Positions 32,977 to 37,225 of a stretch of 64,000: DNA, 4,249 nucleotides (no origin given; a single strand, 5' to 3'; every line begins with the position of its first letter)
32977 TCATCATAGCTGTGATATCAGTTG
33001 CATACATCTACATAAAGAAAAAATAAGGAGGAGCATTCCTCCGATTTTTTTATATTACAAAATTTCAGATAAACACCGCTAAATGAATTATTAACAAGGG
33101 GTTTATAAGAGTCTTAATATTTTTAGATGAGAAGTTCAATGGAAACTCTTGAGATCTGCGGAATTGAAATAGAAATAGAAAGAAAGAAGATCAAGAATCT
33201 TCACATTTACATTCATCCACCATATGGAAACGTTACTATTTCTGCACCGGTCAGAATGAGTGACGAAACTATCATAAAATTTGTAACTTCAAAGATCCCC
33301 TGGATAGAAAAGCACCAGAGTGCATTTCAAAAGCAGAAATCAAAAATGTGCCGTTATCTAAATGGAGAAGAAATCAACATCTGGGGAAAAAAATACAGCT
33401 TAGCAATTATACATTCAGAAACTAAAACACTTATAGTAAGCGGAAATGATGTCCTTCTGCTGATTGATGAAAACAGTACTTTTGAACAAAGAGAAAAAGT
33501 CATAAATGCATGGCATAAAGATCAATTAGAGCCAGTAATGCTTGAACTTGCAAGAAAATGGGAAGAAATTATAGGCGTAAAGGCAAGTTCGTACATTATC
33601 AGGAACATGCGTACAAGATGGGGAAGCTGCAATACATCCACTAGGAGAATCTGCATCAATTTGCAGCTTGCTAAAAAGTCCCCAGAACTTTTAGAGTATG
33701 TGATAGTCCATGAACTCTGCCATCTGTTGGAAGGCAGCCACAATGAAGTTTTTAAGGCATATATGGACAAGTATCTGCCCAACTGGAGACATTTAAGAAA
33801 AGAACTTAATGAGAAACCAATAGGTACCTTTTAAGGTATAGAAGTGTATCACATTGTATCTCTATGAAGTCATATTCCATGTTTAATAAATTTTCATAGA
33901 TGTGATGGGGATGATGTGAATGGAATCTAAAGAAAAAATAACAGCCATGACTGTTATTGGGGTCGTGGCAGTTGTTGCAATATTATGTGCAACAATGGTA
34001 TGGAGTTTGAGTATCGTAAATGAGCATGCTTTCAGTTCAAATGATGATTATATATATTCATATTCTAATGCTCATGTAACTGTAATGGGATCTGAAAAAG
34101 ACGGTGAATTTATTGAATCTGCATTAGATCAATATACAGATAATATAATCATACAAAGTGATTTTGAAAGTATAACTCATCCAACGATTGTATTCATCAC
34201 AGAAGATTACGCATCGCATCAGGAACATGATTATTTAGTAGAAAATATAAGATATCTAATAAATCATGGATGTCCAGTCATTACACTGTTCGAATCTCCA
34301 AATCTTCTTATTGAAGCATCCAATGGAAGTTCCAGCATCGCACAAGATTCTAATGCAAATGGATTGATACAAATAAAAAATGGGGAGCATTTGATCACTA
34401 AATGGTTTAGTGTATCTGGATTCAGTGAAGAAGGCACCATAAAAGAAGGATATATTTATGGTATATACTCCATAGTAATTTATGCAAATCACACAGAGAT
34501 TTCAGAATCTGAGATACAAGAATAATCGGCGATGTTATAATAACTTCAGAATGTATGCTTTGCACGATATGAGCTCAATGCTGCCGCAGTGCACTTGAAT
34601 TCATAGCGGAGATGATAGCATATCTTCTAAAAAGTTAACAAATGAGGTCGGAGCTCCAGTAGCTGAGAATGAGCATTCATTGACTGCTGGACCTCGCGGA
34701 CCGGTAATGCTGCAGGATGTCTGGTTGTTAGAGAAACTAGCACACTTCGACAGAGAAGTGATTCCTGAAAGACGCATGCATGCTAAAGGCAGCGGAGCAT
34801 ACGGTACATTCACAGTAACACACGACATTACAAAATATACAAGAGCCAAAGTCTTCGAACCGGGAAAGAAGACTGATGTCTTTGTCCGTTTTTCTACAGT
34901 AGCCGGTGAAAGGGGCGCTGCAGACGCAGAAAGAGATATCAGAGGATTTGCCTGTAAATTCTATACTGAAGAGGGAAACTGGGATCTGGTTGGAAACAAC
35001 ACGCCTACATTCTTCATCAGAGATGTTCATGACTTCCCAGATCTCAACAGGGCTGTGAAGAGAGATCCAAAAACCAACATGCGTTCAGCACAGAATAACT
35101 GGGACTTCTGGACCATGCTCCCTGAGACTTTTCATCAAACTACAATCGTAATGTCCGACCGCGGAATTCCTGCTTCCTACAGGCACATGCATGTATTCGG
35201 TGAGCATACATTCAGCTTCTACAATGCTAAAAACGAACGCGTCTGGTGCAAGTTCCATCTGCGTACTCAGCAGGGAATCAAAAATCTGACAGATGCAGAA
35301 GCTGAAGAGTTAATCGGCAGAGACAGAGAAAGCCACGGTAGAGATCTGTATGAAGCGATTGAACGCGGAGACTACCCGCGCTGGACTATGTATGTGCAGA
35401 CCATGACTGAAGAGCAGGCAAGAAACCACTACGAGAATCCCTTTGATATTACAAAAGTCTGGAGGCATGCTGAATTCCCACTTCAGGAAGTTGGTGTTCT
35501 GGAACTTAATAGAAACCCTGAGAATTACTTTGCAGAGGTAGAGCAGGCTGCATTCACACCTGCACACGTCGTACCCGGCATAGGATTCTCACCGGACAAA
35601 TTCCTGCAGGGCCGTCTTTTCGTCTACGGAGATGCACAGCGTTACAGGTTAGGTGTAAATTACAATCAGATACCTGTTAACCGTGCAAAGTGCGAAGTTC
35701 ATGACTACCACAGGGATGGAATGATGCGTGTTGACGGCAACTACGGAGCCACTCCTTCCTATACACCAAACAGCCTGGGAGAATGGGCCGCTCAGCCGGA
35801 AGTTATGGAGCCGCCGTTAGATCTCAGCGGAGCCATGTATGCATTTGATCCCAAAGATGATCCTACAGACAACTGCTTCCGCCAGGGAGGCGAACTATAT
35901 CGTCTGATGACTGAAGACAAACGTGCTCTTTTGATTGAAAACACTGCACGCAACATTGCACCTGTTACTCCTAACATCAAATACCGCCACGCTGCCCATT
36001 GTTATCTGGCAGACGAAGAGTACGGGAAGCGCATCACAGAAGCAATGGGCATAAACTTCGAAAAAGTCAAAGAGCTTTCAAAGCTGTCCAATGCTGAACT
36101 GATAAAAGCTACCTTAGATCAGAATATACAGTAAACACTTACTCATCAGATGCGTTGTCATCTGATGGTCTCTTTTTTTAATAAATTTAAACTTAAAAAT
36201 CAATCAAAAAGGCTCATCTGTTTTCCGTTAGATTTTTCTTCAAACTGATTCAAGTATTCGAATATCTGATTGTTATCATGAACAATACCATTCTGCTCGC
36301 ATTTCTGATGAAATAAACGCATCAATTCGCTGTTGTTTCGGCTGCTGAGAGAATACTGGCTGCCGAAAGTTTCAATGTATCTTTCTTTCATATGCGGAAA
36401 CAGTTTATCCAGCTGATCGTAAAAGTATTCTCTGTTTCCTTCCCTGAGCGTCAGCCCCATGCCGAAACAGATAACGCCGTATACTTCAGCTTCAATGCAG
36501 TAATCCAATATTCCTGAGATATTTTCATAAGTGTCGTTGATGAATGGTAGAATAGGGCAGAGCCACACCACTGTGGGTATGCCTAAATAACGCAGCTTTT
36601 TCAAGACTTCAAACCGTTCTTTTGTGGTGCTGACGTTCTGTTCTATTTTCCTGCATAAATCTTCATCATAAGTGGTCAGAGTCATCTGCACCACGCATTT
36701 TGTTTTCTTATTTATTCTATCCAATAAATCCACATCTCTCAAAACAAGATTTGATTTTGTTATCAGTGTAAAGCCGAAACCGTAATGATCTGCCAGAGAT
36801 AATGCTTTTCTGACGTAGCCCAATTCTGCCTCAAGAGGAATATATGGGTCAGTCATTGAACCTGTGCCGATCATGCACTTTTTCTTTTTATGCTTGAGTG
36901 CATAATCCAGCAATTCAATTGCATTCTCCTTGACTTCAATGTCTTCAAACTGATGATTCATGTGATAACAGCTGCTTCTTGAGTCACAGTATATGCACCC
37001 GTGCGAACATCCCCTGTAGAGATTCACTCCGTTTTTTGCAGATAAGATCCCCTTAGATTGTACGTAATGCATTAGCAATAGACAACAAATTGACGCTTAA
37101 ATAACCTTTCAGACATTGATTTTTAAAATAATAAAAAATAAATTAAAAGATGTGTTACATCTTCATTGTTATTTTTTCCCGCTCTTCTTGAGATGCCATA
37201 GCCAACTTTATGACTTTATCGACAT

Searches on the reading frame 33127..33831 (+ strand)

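Call 45: search_protein_families(library=pfam, proteins=[window:33127-33831:+], max_evalue=0.001)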
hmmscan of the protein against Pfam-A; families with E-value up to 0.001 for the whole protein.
window:33127-33831:+ (235 aa): 2 families
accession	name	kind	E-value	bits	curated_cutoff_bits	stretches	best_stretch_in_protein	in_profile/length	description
PF01863.23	YgjP-like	-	3.4e-57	194.2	26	1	26-229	2-206/207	YgjP-like, metallopeptidase domain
PF10263.15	SprT-like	-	1e-06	29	25.6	1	156-215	23-94/108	SprT-like family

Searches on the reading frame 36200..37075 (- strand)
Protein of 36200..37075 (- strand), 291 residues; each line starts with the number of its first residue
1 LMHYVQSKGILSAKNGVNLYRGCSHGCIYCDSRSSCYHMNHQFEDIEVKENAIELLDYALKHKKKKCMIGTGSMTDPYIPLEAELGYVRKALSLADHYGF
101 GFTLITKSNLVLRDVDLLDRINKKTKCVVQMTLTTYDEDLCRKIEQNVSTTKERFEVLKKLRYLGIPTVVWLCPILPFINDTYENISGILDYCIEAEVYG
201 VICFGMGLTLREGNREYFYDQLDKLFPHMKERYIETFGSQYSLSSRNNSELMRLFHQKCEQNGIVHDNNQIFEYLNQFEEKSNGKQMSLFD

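Call 45: search_protein_families(library=pfam, proteins=[window:36200-37075:-], max_evalue=0.001)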
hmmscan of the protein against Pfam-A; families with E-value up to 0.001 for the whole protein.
window:36200-37075:- (291 aa): 2 families
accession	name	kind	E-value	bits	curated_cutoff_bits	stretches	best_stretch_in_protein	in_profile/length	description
PF04055.27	Radical_SAM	-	3.6e-15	57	29.5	1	17-182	1-157/166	Radical SAM superfamily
PF08902.16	DUF1848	-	0.00088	19.6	30.5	0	105-171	54-116/262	Domain of unknown function (DUF1848)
